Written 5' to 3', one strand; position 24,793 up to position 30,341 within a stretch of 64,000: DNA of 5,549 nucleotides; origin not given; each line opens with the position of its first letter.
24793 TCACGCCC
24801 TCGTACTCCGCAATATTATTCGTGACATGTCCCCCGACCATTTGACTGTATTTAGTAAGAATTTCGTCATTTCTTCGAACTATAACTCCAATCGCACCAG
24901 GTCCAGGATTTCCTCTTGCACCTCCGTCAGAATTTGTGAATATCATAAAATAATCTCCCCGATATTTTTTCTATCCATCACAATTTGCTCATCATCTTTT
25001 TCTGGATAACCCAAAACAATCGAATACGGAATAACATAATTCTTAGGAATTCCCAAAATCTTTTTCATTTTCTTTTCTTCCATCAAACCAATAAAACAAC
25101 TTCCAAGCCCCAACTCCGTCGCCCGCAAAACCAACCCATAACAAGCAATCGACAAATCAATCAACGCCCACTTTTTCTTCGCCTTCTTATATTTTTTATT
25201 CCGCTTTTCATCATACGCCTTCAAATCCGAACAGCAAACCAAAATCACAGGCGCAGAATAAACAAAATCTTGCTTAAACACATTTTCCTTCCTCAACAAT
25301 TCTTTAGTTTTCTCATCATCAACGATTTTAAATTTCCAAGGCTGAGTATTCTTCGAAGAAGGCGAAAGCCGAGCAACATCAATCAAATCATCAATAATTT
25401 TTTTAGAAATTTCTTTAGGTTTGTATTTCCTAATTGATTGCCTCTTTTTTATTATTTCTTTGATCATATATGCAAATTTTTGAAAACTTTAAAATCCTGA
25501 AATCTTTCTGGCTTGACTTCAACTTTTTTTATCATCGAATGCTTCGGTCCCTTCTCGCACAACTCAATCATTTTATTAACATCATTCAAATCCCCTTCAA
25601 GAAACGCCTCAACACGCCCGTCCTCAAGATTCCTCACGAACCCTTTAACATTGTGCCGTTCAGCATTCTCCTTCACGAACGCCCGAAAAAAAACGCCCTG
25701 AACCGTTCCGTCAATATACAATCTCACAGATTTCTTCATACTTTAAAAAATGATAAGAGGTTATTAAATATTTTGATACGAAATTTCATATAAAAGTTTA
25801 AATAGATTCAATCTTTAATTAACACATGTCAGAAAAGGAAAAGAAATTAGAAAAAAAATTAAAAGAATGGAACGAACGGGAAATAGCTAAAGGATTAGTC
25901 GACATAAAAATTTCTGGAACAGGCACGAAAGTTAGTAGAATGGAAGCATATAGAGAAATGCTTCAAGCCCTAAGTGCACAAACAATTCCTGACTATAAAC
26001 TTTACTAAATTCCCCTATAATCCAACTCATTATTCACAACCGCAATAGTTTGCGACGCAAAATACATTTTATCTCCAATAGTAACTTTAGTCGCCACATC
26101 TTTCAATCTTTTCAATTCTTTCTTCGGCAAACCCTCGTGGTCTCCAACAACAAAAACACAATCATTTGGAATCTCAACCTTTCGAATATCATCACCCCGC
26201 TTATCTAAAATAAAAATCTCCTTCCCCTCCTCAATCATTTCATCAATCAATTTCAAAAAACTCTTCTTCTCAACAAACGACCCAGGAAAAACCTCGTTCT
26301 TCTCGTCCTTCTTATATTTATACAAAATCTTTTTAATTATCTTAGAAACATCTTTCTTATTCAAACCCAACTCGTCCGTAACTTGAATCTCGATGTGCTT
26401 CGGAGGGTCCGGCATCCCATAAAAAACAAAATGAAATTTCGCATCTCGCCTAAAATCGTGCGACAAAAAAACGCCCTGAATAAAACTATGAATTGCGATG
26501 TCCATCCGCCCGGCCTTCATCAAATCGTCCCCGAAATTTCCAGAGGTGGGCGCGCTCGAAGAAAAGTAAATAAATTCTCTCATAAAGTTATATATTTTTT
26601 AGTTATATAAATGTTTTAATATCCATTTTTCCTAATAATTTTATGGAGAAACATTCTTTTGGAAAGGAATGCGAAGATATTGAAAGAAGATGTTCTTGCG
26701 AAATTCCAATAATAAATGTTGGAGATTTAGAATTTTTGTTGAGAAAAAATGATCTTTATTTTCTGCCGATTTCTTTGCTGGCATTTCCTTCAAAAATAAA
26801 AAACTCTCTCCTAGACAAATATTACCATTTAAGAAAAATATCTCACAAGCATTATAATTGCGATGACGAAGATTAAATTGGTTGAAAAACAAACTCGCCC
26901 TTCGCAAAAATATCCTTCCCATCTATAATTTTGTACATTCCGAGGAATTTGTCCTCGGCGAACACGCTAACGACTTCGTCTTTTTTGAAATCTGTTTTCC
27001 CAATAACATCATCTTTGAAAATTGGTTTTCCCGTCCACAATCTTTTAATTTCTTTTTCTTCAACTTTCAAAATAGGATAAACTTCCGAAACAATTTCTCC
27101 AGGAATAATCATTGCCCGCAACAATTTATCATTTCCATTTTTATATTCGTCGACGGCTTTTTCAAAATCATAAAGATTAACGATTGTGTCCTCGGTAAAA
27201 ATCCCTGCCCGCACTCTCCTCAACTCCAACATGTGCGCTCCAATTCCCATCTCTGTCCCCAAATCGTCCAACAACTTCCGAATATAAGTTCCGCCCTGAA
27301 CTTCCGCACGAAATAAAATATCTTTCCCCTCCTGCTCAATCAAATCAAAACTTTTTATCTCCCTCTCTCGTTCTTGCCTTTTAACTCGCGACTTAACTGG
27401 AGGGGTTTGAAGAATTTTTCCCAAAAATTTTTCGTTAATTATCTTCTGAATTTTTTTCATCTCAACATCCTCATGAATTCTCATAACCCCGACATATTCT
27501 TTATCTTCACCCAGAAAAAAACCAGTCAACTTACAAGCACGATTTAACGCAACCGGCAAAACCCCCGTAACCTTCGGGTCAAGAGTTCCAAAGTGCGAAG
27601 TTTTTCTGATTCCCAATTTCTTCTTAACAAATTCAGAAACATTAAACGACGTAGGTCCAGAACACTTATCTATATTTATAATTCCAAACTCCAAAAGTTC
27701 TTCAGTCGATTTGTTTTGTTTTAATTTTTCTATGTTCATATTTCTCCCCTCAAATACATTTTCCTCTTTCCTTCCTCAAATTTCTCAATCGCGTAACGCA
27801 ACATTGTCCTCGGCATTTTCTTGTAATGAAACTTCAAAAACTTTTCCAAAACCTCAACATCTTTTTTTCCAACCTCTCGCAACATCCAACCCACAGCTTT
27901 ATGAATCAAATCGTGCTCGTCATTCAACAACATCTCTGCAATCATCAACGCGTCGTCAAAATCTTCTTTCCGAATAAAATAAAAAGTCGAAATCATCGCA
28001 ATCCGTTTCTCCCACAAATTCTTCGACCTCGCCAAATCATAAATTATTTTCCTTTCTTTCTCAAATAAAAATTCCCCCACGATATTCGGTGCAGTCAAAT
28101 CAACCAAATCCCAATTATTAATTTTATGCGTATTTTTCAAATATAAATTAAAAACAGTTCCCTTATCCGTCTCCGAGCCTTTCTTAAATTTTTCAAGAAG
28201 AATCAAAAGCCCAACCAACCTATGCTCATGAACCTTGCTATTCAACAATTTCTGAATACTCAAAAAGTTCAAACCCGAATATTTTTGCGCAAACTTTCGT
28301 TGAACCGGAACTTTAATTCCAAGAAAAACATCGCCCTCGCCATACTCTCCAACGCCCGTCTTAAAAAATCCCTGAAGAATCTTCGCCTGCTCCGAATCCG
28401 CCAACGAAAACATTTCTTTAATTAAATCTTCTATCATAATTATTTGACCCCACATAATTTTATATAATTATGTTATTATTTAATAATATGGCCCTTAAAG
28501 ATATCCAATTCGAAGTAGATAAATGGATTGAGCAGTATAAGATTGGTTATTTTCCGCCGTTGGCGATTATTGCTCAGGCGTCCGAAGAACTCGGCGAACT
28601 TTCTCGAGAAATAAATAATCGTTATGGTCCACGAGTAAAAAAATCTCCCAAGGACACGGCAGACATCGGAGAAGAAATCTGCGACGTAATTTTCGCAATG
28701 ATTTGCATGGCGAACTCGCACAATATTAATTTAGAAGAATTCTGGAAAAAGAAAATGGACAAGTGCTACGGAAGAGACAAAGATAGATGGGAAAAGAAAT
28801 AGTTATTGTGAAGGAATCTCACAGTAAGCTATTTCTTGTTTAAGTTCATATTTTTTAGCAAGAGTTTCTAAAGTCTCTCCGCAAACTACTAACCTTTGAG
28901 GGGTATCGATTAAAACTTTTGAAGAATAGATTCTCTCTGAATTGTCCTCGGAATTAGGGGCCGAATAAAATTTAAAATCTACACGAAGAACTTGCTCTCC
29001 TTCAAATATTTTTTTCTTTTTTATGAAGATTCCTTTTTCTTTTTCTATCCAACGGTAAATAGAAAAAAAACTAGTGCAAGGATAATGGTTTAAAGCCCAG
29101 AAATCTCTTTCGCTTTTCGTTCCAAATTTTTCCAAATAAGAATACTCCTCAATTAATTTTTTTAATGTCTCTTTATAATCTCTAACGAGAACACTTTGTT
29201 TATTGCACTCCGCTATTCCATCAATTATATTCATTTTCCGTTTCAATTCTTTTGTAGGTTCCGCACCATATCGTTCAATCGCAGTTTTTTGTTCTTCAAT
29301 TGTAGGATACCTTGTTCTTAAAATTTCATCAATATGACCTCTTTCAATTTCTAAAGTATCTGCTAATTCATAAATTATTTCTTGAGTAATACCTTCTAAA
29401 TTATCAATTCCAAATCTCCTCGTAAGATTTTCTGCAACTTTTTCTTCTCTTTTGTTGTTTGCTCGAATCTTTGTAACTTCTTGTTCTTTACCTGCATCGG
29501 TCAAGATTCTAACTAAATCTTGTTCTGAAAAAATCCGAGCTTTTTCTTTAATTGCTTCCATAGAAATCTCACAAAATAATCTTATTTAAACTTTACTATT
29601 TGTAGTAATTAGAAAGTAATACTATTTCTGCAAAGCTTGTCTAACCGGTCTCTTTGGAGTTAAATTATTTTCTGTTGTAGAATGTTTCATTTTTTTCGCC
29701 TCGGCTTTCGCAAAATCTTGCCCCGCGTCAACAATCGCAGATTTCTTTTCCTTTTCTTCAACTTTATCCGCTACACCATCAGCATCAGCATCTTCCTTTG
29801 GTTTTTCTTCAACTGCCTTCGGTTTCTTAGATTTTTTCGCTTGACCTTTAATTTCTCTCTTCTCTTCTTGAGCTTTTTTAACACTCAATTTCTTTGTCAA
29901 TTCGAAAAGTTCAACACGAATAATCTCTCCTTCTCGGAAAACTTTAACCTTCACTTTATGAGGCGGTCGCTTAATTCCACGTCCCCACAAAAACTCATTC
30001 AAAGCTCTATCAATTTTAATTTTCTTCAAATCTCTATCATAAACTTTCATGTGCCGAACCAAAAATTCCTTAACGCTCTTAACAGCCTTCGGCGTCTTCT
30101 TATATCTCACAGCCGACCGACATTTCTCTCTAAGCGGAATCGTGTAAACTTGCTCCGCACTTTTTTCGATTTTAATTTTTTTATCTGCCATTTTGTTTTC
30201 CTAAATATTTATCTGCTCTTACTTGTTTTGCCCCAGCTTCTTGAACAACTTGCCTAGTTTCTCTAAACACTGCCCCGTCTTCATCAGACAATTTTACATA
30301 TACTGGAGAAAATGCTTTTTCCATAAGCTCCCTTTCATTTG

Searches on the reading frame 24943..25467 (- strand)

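Call 38: search_protein_families(library=pfam, proteins=[window:24943-25467:-], max_evalue=0.01)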
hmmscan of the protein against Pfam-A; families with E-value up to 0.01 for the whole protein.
window:24943-25467:- (174 aa): 2 families
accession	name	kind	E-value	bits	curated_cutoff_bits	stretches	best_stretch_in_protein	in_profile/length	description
PF00881.29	Nitroreductase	-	5.5e-31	108.4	23.5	1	6-154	1-167/167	Nitroreductase family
PF14512.11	TM1586_NiRdase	-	2.8e-19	70.1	27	3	112-169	91-145/215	Putative TM nitroreductase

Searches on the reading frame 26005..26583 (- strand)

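Call 38: search_protein_families(library=pfam, proteins=[window:26005-26583:-], max_evalue=0.01)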
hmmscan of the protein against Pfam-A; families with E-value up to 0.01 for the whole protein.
window:26005-26583:- (192 aa): 2 families
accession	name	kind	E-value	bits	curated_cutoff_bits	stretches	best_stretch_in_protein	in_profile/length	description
PF04013.17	Methyltrn_RNA_2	-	1.1e-39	136.7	25.5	1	1-190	1-196/198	Putative SAM-dependent RNA methyltransferase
PF00588.24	SpoU_methylase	-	0.0041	17.7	29.7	1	103-162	58-118/142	SpoU rRNA Methylase family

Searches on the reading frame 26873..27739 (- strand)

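Call 39: search_protein_families(library=pfam, proteins=[window:26873-27739:-], max_evalue=0.01)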
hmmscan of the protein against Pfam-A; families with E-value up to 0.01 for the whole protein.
window:26873-27739:- (288 aa): 4 families
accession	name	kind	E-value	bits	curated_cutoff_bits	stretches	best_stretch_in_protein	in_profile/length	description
PF01509.24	TruB_N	-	2.7e-22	80.2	27.3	1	39-153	1-149/149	TruB family pseudouridylate synthase (N terminal domain)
PF16198.10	TruB_C_2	-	9.2e-18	64.6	29.3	1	154-215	1-62/66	tRNA pseudouridylate synthase B C-terminal domain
PF21238.2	Pus10_C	-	0.0001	22.4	27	1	79-157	123-202/232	Pus10, C-terminal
PF08068.17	DKCLD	-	0.00043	20.7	27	1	12-34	35-57/58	DKCLD (NUC011) domain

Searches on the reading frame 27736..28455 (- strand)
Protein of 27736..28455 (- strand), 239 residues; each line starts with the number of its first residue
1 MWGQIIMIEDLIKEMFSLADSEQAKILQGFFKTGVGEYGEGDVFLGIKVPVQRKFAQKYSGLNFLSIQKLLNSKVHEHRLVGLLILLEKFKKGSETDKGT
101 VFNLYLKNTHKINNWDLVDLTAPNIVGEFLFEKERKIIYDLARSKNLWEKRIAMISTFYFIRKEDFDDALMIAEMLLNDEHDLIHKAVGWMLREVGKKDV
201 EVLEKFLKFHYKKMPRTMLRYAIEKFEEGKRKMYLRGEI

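Call 39: search_protein_families(library=pfam, proteins=[window:27736-28455:-], max_evalue=0.01)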
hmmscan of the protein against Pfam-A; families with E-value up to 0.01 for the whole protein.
window:27736-28455:- (239 aa): 1 family
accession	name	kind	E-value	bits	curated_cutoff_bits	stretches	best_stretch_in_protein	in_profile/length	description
PF08713.17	DNA_alkylation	-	1.2e-61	208.5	21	1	12-226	2-213/213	DNA alkylation repair enzyme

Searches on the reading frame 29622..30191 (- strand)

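Call 39: search_protein_families(library=pfam, proteins=[window:29622-30191:-], max_evalue=0.01)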
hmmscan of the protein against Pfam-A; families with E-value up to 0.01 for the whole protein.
window:29622-30191:- (189 aa): 1 family
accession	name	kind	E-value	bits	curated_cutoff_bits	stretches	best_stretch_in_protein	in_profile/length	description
PF01198.24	Ribosomal_L31e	-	1e-13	51.7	25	1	14-87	5-73/82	Ribosomal protein L31e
